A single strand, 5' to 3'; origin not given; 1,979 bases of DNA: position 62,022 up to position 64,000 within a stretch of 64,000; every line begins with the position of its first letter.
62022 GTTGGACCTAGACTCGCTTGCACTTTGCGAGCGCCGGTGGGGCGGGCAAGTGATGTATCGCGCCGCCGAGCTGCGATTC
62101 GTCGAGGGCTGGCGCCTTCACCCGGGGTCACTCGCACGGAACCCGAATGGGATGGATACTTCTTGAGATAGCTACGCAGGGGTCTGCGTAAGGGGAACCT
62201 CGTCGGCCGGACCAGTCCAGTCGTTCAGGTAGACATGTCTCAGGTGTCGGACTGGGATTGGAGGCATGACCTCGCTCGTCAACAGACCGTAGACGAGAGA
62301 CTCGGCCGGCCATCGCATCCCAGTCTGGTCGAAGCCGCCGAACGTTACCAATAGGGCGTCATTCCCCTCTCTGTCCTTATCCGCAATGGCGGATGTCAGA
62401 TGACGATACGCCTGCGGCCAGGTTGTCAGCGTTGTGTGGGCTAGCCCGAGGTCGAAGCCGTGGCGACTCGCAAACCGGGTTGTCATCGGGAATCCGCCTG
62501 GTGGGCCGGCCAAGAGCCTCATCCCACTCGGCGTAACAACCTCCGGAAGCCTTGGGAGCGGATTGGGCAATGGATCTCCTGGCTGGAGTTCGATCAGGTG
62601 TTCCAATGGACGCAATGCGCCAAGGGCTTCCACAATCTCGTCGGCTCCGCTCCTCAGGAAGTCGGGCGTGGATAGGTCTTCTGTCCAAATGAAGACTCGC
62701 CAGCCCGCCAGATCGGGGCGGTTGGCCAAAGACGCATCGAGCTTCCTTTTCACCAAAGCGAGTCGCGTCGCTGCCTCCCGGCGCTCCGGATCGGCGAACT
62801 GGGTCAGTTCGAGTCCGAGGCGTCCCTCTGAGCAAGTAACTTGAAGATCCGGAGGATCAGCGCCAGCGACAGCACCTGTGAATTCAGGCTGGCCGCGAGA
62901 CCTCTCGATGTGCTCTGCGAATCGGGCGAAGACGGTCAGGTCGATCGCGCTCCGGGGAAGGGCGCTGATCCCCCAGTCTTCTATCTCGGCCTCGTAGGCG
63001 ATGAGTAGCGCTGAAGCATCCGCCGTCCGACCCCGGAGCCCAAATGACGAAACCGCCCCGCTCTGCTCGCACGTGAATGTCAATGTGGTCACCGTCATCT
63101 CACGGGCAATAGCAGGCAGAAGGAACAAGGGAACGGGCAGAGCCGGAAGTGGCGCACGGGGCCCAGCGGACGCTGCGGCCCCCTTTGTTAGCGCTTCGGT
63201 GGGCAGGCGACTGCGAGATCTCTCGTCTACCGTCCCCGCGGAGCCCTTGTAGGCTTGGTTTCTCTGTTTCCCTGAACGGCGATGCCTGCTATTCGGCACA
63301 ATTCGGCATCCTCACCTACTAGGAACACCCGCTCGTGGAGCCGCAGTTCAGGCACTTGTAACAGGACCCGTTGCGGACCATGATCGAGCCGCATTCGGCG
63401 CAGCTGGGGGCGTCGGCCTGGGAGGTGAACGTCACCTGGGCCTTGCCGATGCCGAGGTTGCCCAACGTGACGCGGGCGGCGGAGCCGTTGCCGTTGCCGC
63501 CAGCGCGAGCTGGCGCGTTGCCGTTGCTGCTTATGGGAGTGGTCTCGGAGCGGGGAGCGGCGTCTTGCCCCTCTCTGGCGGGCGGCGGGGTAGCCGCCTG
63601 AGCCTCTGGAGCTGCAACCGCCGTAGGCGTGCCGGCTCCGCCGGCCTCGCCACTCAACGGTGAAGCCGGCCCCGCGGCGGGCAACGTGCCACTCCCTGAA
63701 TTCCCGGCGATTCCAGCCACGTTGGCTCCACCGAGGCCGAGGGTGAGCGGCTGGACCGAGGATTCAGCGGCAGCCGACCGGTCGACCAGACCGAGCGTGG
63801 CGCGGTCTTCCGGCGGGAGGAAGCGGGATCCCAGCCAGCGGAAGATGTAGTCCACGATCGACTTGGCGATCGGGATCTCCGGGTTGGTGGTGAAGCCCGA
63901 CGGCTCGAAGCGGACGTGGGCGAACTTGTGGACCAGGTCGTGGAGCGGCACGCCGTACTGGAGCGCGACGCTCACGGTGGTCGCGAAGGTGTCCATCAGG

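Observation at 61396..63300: Lower-GC islet with a stand-alone TIR-like protein and an unknown 308-aa partner (candidate defence module)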

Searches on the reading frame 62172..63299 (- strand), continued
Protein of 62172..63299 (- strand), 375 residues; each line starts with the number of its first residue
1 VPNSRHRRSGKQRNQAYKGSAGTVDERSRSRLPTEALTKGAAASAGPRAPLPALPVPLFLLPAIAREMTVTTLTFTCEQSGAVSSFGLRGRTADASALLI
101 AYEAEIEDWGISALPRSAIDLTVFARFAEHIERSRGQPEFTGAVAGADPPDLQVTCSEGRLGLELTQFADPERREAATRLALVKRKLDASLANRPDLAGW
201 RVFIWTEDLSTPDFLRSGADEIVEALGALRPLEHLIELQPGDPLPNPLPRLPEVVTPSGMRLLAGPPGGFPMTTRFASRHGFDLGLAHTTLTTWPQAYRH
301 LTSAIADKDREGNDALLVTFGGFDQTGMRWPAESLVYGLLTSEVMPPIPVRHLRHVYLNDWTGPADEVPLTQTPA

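Call 56: search_protein_families(library=pfam, alignment_id=A4, max_evalue=10)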
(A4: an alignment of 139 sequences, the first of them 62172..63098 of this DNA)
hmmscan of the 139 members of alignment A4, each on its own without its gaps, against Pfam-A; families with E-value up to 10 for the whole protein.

A. member 1, window:62172-63098:- (308 aa): 0 families

B. families by the number of members that match (of 139 scanned): 32 families (the first 25 are shown)
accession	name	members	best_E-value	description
PF02810.21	SEC-C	13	1.1e-08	SEC-C motif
PF00293.34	NUDIX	1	1.1e-18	NUDIX domain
PF12728.13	HTH_17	1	6.4e-05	Helix-turn-helix domain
PF14815.12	NUDIX_4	1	0.0034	NUDIX domain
PF07336.16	ABATE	1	0.0048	Putative stress-induced transcription regulator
PF17398.7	NolB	1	0.008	Nodulation protein NolB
PF24355.1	DUF7514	1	0.012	Domain of unknown function (DUF7514)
PF20399.4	PH_20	1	0.02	PH domain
PF18599.6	LCIB_C_CA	1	0.031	Limiting CO2-inducible proteins B/C beta carbonyic anhydrases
PF21304.2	T3S_SPI-1_N0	1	0.04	SPI-1 type 3 secretion system secretin, N0 domain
PF11347.14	CRR42-like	1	0.082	Protein CHLORORESPIRATORY REDUCTION 42-like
PF15181.11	SMRP1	1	0.095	Spermatid-specific manchette-related protein 1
PF09340.15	NuA4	1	0.097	Histone acetyltransferase subunit NuA4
PF10834.13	DUF2560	1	0.1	Protein of unknown function (DUF2560)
PF12235.13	FXMRP1_C_core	1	0.11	Fragile X-related 1 protein core C terminal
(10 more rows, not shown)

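Call 67: find_encoding_contigs(protein=P0128, flank=6000, max_places=4)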
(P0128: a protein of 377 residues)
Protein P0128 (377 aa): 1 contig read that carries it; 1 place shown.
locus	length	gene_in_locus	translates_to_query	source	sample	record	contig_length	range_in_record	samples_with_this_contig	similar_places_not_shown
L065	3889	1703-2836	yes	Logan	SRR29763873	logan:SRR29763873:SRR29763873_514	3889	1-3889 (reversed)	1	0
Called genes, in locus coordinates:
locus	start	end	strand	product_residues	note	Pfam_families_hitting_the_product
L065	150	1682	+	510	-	PF00501:AMP-binding, PF13193:AMP-binding_C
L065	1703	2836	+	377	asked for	-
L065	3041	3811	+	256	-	PF00497:SBP_bac_3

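Call 68: find_encoding_contigs(protein=P0130, flank=6000, max_places=4)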
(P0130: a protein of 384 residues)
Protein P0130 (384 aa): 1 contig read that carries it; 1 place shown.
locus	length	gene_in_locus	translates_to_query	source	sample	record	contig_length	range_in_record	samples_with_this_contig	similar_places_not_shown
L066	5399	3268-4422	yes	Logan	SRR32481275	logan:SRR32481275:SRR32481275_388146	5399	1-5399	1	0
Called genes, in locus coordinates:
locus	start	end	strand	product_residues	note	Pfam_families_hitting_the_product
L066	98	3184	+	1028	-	PF00270:DEAD, PF04851:ResIII, PF00271:Helicase_C (weak)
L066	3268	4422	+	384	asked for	-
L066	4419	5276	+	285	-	-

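Call 69: find_encoding_contigs(protein=P0125, flank=6000, max_places=4)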
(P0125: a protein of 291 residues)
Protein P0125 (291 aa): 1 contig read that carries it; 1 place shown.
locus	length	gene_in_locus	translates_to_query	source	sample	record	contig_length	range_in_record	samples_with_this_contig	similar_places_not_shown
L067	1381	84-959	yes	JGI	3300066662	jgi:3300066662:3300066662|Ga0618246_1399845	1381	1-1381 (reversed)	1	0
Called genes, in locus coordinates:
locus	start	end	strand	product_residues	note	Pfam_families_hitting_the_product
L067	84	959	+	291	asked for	-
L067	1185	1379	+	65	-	?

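Call 73: find_related_loci(query=A6, collection=viral_contigs, flank=7000)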
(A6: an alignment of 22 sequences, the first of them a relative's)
Query A6 (362 aa) in viral_contigs; peptide patterns used: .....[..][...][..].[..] (x = any residue, [..] = any of these).
6 stretches matched a pattern, but none encodes a relative of the query by tblastn (E <= 1e-3).

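Call 77: search_protein_families(library=pfam, proteins=[L066:4419-5276:+, L001:4027-5907:+], max_evalue=0.001)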
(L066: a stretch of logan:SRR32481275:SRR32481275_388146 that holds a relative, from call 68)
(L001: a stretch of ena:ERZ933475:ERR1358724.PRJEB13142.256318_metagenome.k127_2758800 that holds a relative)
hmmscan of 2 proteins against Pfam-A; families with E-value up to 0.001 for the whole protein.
L066:4419-5276:+ (285 aa): 0 families

L001:4027-5907:+ (627 aa): 3 families
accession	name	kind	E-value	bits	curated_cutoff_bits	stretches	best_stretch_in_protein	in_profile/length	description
PF07733.18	DNA_pol3_alpha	-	3e-100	335.6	23.9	1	302-558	2-260/260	Bacterial DNA polymerase III alpha NTPase domain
PF02811.25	PHP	-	7.7e-58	195.9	26.4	1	10-182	1-164/164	PHP domain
PF17657.6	DNA_pol3_finger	-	2.4e-17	63.2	22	1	561-627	1-67/166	Bacterial DNA polymerase III alpha subunit finger domain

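Call 101: find_encoding_contigs(protein=P0147, flank=7000, max_places=4)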
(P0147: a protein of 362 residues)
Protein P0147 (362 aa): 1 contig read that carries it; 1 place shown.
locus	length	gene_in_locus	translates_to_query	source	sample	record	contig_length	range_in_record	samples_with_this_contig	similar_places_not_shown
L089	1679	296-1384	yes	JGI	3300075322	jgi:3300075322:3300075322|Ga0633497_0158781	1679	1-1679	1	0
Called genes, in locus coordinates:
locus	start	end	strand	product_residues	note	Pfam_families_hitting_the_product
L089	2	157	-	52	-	?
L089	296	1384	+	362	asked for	-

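Call 102: find_encoding_contigs(protein=P0133, flank=7000, max_places=4)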
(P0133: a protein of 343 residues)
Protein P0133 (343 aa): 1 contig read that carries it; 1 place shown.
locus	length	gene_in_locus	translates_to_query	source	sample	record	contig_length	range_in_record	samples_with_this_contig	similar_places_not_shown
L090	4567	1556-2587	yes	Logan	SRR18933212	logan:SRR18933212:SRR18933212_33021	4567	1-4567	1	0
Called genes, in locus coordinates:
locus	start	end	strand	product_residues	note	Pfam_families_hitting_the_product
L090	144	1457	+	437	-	PF00069:Pkinase, PF07714:PK_Tyr_Ser-Thr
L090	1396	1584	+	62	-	-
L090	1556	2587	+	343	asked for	-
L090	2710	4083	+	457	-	-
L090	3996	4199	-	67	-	-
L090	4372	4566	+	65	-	?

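Call 103: find_encoding_contigs(protein=P0139, flank=7000, max_places=4)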
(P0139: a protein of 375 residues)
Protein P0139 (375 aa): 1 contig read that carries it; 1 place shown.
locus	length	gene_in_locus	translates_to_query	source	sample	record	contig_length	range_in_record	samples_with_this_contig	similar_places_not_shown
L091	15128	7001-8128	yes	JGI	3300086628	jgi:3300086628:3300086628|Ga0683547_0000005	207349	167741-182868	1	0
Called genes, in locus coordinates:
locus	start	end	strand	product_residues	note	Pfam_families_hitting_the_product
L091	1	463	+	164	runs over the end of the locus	-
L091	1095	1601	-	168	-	PF05598:DUF772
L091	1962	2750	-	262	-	PF01026:TatD_DNase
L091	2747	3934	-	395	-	-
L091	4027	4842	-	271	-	PF28083:QatB (faint)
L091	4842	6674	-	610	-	PF07693:KAP_NTPase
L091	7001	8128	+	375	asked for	-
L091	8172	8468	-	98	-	-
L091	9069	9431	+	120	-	PF19493:Trypco1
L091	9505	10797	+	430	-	PF00082:Peptidase_S8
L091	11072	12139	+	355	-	PF13565:HTH_32, PF01498:HTH_Tnp_Tc3_2 (weak), PF13276:HTH_21 (faint), PF13683:rve_3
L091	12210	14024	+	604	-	-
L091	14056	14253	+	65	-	-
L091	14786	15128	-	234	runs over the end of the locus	PF08378:NERD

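Call 104: find_encoding_contigs(protein=P0141, flank=7000, max_places=4)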
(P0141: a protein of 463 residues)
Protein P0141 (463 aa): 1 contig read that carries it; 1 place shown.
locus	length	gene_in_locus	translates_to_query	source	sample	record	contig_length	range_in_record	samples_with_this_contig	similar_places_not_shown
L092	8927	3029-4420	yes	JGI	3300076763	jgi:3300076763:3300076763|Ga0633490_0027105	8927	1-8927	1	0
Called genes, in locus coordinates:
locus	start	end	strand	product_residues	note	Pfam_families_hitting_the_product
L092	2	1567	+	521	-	?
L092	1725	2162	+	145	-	PF04828:GFA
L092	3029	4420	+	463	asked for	-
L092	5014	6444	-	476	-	-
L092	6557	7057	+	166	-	-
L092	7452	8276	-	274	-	PF01209:Ubie_methyltran, PF05175:MTS (weak), PF13489:Methyltransf_23, PF08241:Methyltransf_11, PF08242:Methyltransf_12, PF13649:Methyltransf_25, PF13847:Methyltransf_31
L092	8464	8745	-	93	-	-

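Call 105: find_encoding_contigs(protein=P0135, flank=7000, max_places=4)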
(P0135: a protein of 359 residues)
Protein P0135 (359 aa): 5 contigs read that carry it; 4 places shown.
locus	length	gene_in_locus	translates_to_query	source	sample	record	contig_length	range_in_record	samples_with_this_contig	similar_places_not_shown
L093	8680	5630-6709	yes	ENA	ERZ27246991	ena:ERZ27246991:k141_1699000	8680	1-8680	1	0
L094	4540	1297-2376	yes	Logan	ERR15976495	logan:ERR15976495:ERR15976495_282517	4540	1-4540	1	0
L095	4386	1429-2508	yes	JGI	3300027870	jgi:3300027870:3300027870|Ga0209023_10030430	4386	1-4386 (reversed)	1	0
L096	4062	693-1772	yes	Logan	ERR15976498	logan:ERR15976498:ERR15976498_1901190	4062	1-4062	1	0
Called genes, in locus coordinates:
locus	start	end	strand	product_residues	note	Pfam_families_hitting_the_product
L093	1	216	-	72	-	?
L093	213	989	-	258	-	PF00106:adh_short, PF01370:Epimerase (faint), PF08659:KR, PF23441:SDR (weak), PF13460:NAD_binding_10 (weak), PF13561:adh_short_C2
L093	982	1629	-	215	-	PF00702:Hydrolase, PF13419:HAD_2 (weak), PF13242:Hydrolase_like (weak)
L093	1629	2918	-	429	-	PF02771:Acyl-CoA_dh_N, PF02770:Acyl-CoA_dh_M, PF00441:Acyl-CoA_dh_1, PF08028:Acyl-CoA_dh_2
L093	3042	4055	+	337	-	PF01636:APH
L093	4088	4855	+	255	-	PF00378:ECH_1, PF16113:ECH_2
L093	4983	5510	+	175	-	-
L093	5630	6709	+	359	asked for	-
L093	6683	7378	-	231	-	-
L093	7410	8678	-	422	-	?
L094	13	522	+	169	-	PF00378:ECH_1, PF16113:ECH_2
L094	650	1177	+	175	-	-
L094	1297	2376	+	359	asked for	-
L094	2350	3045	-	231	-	-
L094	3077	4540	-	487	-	?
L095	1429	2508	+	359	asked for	-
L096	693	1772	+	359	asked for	-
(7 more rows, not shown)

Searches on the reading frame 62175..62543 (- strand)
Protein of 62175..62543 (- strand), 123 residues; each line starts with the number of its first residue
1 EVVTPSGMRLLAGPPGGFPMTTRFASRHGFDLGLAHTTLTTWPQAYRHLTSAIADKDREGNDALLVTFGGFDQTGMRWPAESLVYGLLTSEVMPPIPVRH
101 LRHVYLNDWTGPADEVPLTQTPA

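Call 97: search_solved_structures(query=A9, max_evalue=10, show_alignments=2)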
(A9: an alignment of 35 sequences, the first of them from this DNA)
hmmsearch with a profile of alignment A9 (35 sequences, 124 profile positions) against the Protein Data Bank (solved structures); distinct sequences matched with E-value up to 10: 1.
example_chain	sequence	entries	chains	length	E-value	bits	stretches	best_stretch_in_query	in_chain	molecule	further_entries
1m55_A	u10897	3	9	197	1.4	11.7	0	87-110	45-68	Rep protein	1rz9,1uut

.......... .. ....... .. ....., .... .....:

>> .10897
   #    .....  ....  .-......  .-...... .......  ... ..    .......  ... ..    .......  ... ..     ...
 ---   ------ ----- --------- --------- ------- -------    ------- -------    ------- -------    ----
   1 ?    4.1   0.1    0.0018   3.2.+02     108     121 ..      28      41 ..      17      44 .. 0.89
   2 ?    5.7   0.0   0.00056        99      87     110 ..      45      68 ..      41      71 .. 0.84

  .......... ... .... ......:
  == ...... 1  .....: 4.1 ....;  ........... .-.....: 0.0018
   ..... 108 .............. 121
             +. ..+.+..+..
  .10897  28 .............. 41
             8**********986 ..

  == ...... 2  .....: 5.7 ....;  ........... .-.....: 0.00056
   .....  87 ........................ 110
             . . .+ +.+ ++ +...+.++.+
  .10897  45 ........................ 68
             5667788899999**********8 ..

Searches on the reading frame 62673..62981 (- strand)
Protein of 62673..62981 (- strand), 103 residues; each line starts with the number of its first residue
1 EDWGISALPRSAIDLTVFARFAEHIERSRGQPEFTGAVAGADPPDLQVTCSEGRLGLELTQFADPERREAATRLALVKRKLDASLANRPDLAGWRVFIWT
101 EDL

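Call 93: search_solved_structures(query=A8, max_evalue=10, show_alignments=3)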
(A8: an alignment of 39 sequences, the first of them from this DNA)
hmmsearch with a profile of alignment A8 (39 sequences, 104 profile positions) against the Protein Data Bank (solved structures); distinct sequences matched with E-value up to 10: 2.
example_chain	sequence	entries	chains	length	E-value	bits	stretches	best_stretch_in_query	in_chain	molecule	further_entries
6icr_A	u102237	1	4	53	0.91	12.5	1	64-95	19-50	Coronin-like protein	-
1y0k_A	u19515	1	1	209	1.2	12.1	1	6-54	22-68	hypothetical protein PA4535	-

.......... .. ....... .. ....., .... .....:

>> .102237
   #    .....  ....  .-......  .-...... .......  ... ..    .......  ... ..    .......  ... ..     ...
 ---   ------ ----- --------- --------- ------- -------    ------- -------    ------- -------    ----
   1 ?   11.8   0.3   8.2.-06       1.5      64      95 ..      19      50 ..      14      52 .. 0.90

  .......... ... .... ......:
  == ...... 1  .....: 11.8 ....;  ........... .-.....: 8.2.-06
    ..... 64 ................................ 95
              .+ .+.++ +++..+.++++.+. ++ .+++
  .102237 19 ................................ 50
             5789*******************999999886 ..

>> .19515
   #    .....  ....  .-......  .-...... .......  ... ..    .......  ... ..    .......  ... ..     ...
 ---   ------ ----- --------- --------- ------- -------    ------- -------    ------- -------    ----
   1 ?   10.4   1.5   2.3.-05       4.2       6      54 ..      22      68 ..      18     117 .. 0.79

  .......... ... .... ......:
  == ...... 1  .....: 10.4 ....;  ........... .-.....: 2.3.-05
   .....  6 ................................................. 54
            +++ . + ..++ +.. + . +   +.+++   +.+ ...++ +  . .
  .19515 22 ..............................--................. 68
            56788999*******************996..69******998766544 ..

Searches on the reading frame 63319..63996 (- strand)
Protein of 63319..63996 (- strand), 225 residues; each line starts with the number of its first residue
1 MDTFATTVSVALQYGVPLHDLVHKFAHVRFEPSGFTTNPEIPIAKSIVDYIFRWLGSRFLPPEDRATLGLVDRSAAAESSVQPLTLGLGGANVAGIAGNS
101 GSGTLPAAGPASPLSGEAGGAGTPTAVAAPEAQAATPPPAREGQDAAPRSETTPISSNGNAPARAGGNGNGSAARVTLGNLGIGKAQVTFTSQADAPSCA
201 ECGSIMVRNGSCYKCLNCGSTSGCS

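Call 3: search_protein_families(library=pfam, proteins=[window:63319-63996:-], max_evalue=0.1)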
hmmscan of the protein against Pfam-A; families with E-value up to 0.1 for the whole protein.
window:63319-63996:- (225 aa): 1 family
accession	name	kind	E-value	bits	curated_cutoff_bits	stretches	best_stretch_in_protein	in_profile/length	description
PF12637.14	TSCPD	-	1.3e-05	25.8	22.8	1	2-56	41-85/88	TSCPD domain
